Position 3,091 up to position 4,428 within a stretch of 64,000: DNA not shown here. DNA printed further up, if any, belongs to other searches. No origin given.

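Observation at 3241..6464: Fused E1 alpha-beta TPP enzyme translationally coupled to a FabD-like acyltransferase: candidate non-canonical 2-oxoadipate to glutaryl-CoA module with no E2 or E3 in sight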

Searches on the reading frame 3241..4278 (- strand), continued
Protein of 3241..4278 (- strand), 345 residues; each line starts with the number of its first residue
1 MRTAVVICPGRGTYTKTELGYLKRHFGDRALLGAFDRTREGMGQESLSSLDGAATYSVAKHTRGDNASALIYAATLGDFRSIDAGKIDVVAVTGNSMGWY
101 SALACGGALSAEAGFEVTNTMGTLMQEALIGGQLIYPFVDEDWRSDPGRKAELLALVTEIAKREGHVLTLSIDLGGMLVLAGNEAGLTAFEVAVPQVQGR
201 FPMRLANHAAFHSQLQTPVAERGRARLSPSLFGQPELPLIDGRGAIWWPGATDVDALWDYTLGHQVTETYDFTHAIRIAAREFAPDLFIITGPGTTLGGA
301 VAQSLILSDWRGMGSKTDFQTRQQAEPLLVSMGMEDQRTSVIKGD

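Call 34: get_annotated_region(hit=H3, flank=10000)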
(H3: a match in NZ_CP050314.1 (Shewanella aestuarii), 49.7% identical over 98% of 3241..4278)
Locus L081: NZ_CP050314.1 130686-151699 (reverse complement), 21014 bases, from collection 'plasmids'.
description: Shewanella aestuarii strain PN3F2 plasmid pPN3F2_1, complete sequence
organism: Shewanella aestuarii (NCBI taxid 1028752)
taxonomy: Bacteria; Pseudomonadota; Gammaproteobacteria; Alteromonadales; Shewanellaceae; Shewanella; Shewanella aestuarii
host: -; source: Perinereis linea,Single cell,intestinal content; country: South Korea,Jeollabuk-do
typing (MOB-suite, as given by PLSDB): non-mobilizable
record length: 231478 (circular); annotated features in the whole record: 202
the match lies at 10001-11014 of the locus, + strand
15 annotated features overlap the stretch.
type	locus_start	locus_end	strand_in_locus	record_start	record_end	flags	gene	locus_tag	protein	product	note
CDS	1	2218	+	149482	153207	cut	-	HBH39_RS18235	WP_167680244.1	nitrate reductase subunit alpha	GO:0009061 - anaerobic respiration [Evidence IEA]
CDS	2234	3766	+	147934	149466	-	narH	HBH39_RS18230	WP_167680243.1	nitrate reductase subunit beta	GO:0009061 - anaerobic respiration [Evidence IEA]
CDS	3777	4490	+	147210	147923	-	narJ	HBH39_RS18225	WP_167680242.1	nitrate reductase molybdenum cofactor assembly chaperone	GO:0051131 - chaperone-mediated protein complex assembly [Evidence IEA]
CDS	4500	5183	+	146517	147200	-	narI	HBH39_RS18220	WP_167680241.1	respiratory nitrate reductase subunit gamma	GO:0019645 - anaerobic electron transport chain [Evidence IEA]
CDS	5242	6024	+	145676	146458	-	-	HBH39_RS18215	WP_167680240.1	peptidylprolyl isomerase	-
CDS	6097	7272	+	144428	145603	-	-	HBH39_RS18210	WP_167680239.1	acyl-CoA dehydrogenase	-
CDS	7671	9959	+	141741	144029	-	-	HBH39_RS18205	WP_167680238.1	thiamine pyrophosphate-dependent enzyme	-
CDS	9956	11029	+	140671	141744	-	-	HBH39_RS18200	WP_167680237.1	ACP S-malonyltransferase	-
CDS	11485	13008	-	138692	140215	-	-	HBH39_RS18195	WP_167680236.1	ISNCY family transposase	-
CDS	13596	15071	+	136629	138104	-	-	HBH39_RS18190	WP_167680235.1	NarK family nitrate/nitrite MFS transporter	GO:0015707 - nitrite transport [Evidence IEA]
CDS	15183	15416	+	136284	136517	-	-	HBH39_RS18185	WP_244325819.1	hypothetical protein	-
CDS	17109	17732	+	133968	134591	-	-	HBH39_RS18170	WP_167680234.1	hypothetical protein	-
CDS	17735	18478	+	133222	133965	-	-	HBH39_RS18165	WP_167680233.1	MBL fold metallo-hydrolase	-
CDS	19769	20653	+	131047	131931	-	-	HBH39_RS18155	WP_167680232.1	hypothetical protein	-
CDS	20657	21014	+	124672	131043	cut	-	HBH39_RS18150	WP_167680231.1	conjugal transfer protein TraG N-terminal domain-containing protein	-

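Call 35: get_annotated_region(hit=H1, flank=9000)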
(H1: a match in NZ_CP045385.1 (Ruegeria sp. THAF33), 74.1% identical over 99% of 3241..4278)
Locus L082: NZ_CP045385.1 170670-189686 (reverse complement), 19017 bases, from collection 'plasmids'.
description: Ruegeria sp. THAF33 plasmid pTHAF33_a, complete sequence
organism: Ruegeria sp. THAF33 (NCBI taxid 2587853)
taxonomy: Bacteria; Pseudomonadota; Alphaproteobacteria; Rhodobacterales; Roseobacteraceae; Ruegeria; Ruegeria sp. THAF33
host: -; source: pure culture,Surface of a polyethylene microplastic particle present in tank 6 of a marine aquarium ...; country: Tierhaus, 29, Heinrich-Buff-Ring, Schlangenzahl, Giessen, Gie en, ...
typing (MOB-suite, as given by PLSDB): non-mobilizable
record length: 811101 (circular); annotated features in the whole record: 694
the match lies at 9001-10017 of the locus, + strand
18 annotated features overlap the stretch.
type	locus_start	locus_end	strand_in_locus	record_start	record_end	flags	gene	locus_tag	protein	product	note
CDS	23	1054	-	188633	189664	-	-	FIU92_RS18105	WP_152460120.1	sterol desaturase family protein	GO:0008610 - lipid biosynthetic process [Evidence IEA]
CDS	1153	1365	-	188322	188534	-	-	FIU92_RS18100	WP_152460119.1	hypothetical protein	-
CDS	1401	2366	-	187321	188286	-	-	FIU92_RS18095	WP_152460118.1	NAD(P)-dependent oxidoreductase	-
CDS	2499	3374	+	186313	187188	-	-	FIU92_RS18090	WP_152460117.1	LysR family transcriptional regulator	GO:0006355 - regulation of DNA-templated transcription [Evidence IEA]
CDS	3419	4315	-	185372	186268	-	-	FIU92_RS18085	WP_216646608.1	LysR family transcriptional regulator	-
CDS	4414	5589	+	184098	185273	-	-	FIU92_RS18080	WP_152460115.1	pyridoxal phosphate-dependent aminotransferase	GO:0009058 - biosynthetic process [Evidence IEA]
CDS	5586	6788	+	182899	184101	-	-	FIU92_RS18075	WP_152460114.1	acyl-CoA dehydrogenase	-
CDS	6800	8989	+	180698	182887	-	-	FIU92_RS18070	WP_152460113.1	thiamine pyrophosphate-dependent enzyme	-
CDS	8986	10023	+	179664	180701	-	-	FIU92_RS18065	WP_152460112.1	ACP S-malonyltransferase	-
CDS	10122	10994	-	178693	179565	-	-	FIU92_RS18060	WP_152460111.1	amidohydrolase family protein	-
CDS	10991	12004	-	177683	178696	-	-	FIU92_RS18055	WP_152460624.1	nuclear transport factor 2 family protein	-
CDS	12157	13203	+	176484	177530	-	-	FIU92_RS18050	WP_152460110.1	ABC transporter ATP-binding protein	-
CDS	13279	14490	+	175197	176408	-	-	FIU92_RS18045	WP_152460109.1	extracellular solute-binding protein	-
CDS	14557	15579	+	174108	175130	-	-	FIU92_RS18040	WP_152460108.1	sugar ABC transporter permease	-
CDS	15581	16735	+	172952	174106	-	-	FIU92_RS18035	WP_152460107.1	carbohydrate ABC transporter permease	GO:0008643 - carbohydrate transport [Evidence IEA]; GO:0055085 - transmembrane transport [Evidence IEA]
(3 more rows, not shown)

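Call 45: find_homologous_proteins(query=P0268)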
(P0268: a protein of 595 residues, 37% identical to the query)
Query P0268 (595 aa): 26 proteins with E <= 0.001 among 8000 candidates.
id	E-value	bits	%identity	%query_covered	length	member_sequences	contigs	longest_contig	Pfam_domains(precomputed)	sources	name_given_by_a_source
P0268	0.0e+0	1327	100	100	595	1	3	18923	PF02780.26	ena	-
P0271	4.8e-177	609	55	87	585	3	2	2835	-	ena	-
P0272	2.0e-154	534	60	68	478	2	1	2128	-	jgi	jgi:[acyl-carrier-protein] S-malonyltransferase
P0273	1.5e-112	396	54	56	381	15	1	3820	-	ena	-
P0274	2.2e-101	359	57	47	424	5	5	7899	-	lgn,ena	-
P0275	4.1e-88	315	58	43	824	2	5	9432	PF00676.26,PF02779.30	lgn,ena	-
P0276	9.3e-88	314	53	47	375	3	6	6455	-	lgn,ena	-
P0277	3.4e-85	305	53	45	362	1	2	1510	-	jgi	jgi:[acyl-carrier-protein] S-malonyltransferase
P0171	6.3e-85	305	53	46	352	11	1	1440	-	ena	-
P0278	1.4e-79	287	47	51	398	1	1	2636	-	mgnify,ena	mgnify:CR=1 FL=1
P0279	5.6e-79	285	57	48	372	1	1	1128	PF02779.30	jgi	-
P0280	2.8e-78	283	57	43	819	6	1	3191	PF00676.26,PF02779.30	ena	-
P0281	9.8e-77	278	58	42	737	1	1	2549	PF00676.26,PF02779.30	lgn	-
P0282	1.4e-37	148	37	43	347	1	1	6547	-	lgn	-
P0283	3.5e-37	147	42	42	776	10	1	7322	PF00676.26,PF02779.30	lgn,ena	-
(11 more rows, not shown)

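Call 46: find_encoding_contigs(protein=P0268, flank=8000, max_places=3)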
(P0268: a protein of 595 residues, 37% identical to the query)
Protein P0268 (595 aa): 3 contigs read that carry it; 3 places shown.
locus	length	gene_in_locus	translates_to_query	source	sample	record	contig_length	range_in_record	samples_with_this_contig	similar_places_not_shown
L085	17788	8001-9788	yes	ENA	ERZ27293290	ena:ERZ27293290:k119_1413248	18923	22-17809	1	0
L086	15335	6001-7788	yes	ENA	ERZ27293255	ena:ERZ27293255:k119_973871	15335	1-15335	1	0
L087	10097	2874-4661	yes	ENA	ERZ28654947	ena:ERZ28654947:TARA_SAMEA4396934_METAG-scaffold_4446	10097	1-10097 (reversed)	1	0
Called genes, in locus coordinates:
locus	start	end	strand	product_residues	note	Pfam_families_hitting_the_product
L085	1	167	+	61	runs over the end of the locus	?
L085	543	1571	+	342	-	-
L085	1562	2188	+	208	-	-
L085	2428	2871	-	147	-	PF00656:Peptidase_C14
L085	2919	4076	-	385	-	PF02037:SAP (faint), PF00656:Peptidase_C14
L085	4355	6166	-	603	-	PF02771:Acyl-CoA_dh_N, PF02770:Acyl-CoA_dh_M, PF00441:Acyl-CoA_dh_1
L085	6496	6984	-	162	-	-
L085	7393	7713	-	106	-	-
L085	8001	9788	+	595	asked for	PF02780:Transketolase_C (faint)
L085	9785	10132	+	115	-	-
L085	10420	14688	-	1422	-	PF01129:ART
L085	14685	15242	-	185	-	-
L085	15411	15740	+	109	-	-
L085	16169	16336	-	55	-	-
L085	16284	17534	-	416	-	PF00735:Septin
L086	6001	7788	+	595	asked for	PF02780:Transketolase_C (faint)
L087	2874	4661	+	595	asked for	PF02780:Transketolase_C (faint)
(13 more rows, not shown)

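Call 53: list_cluster_members(proteins=[P0213, P0229, P0216, P0178, P0168, P0141, P0152, P0156, P0167, P0128])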
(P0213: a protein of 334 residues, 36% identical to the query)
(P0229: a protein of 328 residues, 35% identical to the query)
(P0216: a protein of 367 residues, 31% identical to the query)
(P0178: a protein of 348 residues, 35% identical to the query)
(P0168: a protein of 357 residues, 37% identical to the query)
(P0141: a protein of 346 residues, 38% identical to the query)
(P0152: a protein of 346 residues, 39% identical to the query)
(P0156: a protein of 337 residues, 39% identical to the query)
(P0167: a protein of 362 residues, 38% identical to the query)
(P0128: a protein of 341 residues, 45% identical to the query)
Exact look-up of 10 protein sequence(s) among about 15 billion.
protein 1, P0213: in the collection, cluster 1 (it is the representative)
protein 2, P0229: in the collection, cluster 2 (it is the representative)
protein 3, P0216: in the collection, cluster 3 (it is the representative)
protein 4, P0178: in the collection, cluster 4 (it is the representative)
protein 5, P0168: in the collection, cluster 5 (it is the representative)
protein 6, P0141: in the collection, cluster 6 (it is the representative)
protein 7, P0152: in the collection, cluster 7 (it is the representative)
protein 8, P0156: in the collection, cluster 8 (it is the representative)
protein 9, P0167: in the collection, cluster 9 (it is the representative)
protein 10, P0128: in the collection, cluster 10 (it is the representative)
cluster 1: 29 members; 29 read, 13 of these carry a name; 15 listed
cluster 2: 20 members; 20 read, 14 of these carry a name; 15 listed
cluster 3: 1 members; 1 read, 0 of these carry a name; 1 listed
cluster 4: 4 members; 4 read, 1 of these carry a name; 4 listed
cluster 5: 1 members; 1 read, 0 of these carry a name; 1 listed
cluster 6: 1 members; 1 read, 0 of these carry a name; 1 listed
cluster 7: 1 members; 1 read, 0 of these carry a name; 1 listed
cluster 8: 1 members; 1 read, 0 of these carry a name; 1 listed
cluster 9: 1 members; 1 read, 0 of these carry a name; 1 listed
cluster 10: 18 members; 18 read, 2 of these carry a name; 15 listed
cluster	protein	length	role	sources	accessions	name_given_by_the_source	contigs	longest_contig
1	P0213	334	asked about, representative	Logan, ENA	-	-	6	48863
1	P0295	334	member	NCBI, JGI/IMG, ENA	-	[acyl-carrier-protein] S-malonyltransferase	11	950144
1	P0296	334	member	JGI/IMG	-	hypothetical protein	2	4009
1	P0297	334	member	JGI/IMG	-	hypothetical protein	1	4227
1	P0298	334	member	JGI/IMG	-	[acyl-carrier-protein] S-malonyltransferase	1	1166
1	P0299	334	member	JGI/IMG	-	[acyl-carrier-protein] S-malonyltransferase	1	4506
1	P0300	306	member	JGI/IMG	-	hypothetical protein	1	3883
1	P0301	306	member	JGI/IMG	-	[acyl-carrier-protein] S-malonyltransferase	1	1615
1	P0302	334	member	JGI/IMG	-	[acyl-carrier-protein] S-malonyltransferase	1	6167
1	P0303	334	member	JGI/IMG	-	[acyl-carrier-protein] S-malonyltransferase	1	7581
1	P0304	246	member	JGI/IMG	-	hypothetical protein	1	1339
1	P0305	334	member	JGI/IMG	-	[acyl-carrier-protein] S-malonyltransferase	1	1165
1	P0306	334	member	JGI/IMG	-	hypothetical protein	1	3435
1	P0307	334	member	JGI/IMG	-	[acyl-carrier-protein] S-malonyltransferase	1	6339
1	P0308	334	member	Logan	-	-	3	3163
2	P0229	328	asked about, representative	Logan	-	-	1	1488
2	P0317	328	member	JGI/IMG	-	acyl transferase domain-containing protein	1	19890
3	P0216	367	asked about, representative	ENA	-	-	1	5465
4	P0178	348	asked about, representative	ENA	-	-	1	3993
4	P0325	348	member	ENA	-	-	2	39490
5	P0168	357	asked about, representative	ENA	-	-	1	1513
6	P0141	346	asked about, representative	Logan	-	-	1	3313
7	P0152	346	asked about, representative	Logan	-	-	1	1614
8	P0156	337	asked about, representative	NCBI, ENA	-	-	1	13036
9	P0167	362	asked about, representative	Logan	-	-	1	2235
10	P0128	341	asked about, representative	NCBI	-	-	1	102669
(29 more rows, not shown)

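Call 54: find_encoding_contigs(protein=P0295, flank=8000, max_places=2)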
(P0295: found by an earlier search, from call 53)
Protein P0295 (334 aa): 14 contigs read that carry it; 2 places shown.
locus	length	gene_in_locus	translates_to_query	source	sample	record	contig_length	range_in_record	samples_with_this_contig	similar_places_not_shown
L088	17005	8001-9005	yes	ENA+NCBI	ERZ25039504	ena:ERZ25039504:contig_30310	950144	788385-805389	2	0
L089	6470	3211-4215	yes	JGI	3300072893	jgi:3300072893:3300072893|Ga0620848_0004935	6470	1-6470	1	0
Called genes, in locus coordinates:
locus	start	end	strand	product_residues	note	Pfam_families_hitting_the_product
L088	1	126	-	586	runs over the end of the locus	PF11832:DUF3352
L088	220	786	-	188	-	PF00528:BPD_transp_1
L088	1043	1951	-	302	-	PF00528:BPD_transp_1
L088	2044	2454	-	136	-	-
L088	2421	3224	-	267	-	PF13416:SBP_bac_8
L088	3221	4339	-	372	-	PF00005:ABC_tran, PF13304:AAA_21 (faint), PF08402:TOBE_2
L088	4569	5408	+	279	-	PF00892:EamA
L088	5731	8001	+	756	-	PF00676:E1_dh, PF02779:Transket_pyr, PF02780:Transketolase_C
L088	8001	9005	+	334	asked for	-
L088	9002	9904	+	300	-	PF00730:HhH-GPD (weak)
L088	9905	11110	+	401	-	PF06722:EryCIII-like_C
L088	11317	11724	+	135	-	PF00072:Response_reg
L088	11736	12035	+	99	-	-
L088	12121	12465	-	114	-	-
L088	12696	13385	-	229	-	PF01266:DAO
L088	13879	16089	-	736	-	-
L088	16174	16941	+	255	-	PF03141:Methyltransf_29 (weak), PF13489:Methyltransf_23, PF01209:Ubie_methyltran, PF01728:FtsJ (weak), PF13649:Methyltransf_25, PF13847:Methyltransf_31, PF08241:Methyltransf_11, PF08242:Methyltransf_12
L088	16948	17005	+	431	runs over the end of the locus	PF01425:Amidase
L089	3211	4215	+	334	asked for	-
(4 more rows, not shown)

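Call 55: find_encoding_contigs(protein=P0317, flank=8000, max_places=2)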
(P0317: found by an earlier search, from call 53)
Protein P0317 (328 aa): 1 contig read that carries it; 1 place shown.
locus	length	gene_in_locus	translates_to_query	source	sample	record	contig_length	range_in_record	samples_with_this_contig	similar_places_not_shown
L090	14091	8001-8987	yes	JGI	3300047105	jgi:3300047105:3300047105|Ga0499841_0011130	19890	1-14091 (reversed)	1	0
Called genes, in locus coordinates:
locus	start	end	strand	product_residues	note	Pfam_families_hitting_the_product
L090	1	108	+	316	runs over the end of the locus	PF23493:CysS_C, PF00535:Glycos_transf_2 (weak)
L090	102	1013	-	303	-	PF04389:Peptidase_M28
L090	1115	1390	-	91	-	PF27253:AF_1253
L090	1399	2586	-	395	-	PF01656:CbiA (weak), PF02374:ArsA_ATPase, PF10609:ParA (weak), PF13614:AAA_31 (faint), PF17886:ArsA_HSP20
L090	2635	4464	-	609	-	PF11832:DUF3352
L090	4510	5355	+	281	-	PF00892:EamA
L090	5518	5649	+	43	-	-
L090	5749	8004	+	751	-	PF00676:E1_dh, PF02779:Transket_pyr, PF02780:Transketolase_C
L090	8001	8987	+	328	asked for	-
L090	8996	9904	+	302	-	-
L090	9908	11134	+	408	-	PF03033:Glyco_transf_28 (weak), PF00201:UDPGT (weak), PF06722:EryCIII-like_C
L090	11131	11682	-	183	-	-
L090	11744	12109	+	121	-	PF14534:DUF4440 (weak)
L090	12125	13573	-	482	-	-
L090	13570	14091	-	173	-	?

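Call 56: find_encoding_contigs(protein=P0325, flank=8000, max_places=1)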
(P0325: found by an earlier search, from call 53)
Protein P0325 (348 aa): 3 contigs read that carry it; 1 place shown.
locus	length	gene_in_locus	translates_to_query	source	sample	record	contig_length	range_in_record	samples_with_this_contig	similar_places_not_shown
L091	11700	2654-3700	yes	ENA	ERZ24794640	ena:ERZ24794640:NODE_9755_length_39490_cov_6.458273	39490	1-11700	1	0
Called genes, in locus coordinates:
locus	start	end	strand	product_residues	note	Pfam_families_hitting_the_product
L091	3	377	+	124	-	?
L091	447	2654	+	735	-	PF00676:E1_dh, PF02779:Transket_pyr, PF02780:Transketolase_C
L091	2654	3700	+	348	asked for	-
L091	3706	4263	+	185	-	PF12917:YfbR-like (weak), PF13023:HD_3, PF01966:HD (weak)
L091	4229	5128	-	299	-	-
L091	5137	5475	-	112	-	PF11969:DcpS_C, PF01230:HIT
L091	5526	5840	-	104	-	PF03091:CutA1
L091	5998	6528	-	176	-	-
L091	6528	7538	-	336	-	-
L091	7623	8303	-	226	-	PF07638:Sigma70_ECF, PF04542:Sigma70_r2, PF08281:Sigma70_r4_2, PF04545:Sigma70_r4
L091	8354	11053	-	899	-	PF02739:5_3_exonuc_N, PF01367:5_3_exonuc, PF01612:DNA_pol_A_exo1, PF22619:DNA_polI_exo1 (weak), PF00476:DNA_pol_A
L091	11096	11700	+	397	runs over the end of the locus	PF02771:Acyl-CoA_dh_N, PF02770:Acyl-CoA_dh_M, PF00441:Acyl-CoA_dh_1, PF08028:Acyl-CoA_dh_2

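Call 57: find_encoding_contigs(protein=P0156, flank=8000, max_places=1)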
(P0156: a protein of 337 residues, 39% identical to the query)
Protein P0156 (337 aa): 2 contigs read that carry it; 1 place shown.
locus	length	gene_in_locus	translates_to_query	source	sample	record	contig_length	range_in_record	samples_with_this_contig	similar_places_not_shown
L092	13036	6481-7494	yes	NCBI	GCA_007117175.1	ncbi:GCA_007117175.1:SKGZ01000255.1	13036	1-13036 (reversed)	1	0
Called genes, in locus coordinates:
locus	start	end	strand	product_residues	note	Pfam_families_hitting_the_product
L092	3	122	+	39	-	?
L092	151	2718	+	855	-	PF01411:tRNA-synt_2c, PF07973:tRNA_SAD, PF02272:DHHA1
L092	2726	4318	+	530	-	PF00496:SBP_bac_5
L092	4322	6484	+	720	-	PF00676:E1_dh, PF02779:Transket_pyr, PF02780:Transketolase_C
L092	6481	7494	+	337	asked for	-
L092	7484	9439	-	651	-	PF00498:FHA, PF16697:Yop-YscD_cpl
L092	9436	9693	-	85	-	-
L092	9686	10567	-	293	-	PF13424:TPR_12 (faint), PF13428:TPR_14 (faint), PF07719:TPR_2 (faint), PF14559:TPR_19 (weak)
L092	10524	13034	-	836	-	?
